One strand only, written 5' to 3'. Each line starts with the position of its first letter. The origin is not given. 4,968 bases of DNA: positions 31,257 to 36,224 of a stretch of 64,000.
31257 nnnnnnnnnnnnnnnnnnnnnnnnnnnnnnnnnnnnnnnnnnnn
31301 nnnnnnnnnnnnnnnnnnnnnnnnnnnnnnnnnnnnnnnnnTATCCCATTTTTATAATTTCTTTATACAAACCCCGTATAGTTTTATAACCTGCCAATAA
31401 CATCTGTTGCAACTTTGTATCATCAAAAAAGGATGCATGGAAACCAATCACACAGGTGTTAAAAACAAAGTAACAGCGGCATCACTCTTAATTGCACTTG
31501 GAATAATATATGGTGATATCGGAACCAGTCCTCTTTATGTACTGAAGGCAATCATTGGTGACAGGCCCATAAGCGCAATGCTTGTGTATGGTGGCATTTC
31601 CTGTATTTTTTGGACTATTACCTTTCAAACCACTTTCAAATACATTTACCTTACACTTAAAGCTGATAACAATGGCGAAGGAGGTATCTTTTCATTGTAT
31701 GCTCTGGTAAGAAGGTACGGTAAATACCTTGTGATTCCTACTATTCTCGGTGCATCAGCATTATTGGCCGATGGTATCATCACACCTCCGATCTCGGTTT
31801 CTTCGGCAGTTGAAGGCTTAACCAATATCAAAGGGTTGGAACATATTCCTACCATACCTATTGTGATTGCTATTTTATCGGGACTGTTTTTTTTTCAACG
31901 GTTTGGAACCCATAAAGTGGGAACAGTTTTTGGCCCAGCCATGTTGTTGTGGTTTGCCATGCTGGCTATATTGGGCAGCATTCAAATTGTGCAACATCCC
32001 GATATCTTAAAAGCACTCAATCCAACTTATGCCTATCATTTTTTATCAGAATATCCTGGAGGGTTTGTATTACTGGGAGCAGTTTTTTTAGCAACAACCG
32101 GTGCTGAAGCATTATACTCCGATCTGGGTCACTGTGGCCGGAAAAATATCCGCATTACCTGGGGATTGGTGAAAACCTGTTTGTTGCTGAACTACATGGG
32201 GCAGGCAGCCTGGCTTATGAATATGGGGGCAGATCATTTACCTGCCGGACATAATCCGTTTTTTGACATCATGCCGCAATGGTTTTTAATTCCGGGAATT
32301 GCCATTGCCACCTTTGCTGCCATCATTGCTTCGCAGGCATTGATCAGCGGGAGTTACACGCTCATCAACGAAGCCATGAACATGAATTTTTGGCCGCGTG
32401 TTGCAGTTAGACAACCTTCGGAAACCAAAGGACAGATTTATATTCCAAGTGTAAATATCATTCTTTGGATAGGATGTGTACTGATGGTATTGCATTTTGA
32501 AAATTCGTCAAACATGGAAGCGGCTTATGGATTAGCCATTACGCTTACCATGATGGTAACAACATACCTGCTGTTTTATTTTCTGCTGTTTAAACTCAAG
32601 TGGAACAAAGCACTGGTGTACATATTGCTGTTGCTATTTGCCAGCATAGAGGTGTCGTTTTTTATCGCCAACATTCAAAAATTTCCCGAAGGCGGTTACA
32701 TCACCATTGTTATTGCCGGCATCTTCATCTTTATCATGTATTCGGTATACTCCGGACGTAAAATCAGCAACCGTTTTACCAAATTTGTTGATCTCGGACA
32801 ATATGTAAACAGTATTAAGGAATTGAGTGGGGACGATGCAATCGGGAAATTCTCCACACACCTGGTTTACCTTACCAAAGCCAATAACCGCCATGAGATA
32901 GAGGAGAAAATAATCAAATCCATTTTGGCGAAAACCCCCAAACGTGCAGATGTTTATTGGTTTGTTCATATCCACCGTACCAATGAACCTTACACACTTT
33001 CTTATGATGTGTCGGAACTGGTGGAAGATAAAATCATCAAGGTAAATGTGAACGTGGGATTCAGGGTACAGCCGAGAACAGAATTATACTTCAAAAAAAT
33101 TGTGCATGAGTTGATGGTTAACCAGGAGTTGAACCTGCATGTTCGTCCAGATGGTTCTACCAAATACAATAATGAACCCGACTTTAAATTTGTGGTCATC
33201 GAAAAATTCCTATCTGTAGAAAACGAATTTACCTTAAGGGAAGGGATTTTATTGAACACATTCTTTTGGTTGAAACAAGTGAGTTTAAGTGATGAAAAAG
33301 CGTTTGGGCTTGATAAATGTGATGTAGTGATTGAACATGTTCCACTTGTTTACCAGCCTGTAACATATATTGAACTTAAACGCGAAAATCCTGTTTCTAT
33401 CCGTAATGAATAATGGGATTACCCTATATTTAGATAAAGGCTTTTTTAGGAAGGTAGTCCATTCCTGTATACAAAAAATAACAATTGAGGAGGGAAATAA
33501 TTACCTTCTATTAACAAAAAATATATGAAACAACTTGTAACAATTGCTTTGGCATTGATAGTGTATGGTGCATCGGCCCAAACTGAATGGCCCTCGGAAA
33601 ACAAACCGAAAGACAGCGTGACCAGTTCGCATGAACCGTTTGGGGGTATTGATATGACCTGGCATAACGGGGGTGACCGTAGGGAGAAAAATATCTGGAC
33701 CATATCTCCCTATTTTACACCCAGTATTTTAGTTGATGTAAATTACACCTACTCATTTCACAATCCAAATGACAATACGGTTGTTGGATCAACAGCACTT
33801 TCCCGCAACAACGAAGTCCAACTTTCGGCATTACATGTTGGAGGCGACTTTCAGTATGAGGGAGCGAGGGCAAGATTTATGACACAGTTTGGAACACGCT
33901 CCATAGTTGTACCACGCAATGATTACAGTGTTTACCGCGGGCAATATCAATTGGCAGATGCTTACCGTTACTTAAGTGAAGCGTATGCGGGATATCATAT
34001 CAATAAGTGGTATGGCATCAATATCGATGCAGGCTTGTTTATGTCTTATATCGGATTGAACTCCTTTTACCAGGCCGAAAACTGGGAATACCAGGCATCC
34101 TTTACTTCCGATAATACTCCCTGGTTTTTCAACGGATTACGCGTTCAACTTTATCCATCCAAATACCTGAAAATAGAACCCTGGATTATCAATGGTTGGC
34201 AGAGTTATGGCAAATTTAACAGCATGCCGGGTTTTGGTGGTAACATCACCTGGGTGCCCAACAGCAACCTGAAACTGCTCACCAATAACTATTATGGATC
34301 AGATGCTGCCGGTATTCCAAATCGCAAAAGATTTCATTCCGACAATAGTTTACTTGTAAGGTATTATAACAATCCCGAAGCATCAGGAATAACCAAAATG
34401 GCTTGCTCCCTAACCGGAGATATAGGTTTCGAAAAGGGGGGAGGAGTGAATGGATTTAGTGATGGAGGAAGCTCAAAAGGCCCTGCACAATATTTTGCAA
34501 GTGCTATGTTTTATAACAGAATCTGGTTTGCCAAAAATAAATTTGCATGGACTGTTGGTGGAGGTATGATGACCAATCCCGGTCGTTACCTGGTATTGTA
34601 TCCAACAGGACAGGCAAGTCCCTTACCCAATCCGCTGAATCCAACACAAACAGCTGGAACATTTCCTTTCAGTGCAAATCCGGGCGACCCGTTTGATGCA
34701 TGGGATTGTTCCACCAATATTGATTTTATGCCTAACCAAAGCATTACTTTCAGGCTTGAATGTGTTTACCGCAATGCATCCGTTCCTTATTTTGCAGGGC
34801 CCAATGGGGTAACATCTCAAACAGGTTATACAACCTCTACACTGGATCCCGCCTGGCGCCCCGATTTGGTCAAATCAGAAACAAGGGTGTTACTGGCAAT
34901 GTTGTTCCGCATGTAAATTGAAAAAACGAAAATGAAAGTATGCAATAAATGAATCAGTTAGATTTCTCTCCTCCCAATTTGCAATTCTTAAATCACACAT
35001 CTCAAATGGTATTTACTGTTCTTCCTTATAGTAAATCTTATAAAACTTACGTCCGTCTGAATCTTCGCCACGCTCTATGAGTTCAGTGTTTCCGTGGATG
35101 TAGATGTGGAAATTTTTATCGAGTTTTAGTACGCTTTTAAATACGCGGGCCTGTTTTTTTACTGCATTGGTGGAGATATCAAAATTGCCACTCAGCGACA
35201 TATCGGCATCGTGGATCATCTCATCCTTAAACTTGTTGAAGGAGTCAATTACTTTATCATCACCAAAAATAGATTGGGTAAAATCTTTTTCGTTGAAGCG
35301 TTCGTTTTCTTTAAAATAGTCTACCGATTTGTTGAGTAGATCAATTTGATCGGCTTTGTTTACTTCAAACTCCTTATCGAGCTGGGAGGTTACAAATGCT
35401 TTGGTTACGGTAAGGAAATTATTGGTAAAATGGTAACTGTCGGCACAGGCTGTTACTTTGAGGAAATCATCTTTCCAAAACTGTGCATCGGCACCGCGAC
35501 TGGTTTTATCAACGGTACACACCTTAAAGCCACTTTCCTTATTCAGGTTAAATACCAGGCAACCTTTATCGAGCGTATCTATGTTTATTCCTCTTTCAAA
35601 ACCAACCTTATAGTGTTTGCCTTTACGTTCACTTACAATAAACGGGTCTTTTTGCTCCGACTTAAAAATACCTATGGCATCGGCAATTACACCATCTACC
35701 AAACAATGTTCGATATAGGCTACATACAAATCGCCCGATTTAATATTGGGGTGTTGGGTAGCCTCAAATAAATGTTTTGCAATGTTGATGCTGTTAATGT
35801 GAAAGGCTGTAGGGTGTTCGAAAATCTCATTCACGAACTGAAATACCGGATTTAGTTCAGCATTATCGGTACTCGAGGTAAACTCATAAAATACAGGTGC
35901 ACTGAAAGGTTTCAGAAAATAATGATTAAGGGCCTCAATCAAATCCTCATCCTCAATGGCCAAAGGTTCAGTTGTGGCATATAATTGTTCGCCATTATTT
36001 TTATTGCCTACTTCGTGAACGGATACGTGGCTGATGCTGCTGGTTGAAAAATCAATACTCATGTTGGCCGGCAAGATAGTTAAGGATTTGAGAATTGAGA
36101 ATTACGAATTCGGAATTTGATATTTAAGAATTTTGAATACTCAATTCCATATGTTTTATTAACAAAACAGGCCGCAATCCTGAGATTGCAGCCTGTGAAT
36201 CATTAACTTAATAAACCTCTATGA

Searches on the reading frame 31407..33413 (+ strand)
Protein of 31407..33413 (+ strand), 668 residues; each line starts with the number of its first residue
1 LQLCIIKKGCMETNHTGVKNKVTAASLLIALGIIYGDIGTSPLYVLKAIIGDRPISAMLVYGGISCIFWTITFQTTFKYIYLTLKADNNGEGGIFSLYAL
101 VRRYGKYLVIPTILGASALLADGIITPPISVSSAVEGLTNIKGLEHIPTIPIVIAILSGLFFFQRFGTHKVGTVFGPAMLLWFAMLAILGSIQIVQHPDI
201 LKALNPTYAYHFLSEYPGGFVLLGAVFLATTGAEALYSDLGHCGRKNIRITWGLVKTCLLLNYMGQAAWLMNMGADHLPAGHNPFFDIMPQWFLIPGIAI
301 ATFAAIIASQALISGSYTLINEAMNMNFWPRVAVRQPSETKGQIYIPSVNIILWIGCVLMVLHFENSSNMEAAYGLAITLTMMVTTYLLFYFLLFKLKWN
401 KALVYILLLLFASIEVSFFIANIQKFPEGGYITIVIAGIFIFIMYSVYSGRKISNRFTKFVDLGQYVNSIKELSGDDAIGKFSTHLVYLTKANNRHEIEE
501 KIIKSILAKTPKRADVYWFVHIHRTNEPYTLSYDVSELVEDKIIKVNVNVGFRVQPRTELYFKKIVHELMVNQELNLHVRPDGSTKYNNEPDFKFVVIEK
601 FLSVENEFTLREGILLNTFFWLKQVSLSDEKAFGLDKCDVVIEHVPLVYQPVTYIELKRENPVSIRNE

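Call 5: search_protein_families(library=pfam, proteins=[window:31407-33413:+])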
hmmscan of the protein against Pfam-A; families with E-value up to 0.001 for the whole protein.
window:31407-33413:+ (668 aa): 2 families
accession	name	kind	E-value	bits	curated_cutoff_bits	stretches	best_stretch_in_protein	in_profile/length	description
PF02705.21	K_trans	-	1.8e-154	515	24.8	1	28-458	3-441/454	K+ potassium transporter integral membrane domain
PF22776.1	K_trans_C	-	8e-16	58.6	24.8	1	484-641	2-143/151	K+ potassium transporter C-terminal domain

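Call 6: search_protein_families(library=ncbifam, proteins=[window:31407-33413:+], max_evalue=0.00001)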
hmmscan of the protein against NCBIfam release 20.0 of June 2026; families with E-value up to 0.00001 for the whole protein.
window:31407-33413:+ (668 aa): 2 families
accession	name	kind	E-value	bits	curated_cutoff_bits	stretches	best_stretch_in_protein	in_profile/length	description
TIGR00794.1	kup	equivalog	7.3e-124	414.7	539.6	2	106-563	124-582/688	potassium uptake protein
NF008015.0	PRK10745.1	equivalog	1.5e-112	376.9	883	1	21-493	7-484/622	low affinity potassium transporter Kup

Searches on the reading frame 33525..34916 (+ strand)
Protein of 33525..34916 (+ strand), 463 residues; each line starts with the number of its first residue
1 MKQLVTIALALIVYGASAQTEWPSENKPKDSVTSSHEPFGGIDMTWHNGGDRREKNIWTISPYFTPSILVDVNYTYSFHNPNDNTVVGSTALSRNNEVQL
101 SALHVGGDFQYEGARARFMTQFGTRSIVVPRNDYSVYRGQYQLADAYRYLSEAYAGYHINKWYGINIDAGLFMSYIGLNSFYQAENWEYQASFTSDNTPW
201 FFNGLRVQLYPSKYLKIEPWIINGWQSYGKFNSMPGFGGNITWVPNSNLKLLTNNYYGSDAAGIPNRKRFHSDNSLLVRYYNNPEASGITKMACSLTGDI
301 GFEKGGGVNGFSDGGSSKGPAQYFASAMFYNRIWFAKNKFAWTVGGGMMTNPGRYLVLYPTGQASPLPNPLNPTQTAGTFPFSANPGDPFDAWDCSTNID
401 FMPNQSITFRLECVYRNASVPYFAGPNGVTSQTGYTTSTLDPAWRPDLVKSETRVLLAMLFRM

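Call 5: search_protein_families(library=pfam, proteins=[window:33525-34916:+])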
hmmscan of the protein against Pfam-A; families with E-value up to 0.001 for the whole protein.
window:33525-34916:+ (463 aa): 1 family
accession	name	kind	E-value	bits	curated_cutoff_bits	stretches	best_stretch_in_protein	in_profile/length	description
PF07642.17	BBP2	-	2.4e-42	145.8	26.2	1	69-439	7-335/339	Putative beta-barrel porin-2, OmpL-like. bbp2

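Call 6: search_protein_families(library=ncbifam, proteins=[window:33525-34916:+], max_evalue=0.00001)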
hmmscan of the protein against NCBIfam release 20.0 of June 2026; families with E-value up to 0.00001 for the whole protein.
window:33525-34916:+ (463 aa): 0 families

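Call 63: search_solved_structures(query=window:33525-34916:+, max_evalue=1)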
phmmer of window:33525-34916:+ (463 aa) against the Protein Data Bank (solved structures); distinct sequences matched with E-value up to 1: 0.

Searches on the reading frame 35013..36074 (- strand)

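Call 54: search_protein_families(library=pfam, proteins=[window:35013-36074:-], max_evalue=0.00001)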
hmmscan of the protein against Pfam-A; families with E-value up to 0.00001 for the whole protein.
window:35013-36074:- (353 aa): 1 family
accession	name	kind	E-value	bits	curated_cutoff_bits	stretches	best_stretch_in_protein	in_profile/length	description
PF04245.18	NA37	-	2.3e-33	116.4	24.6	1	19-329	2-312/325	37-kD nucleoid-associated bacterial protein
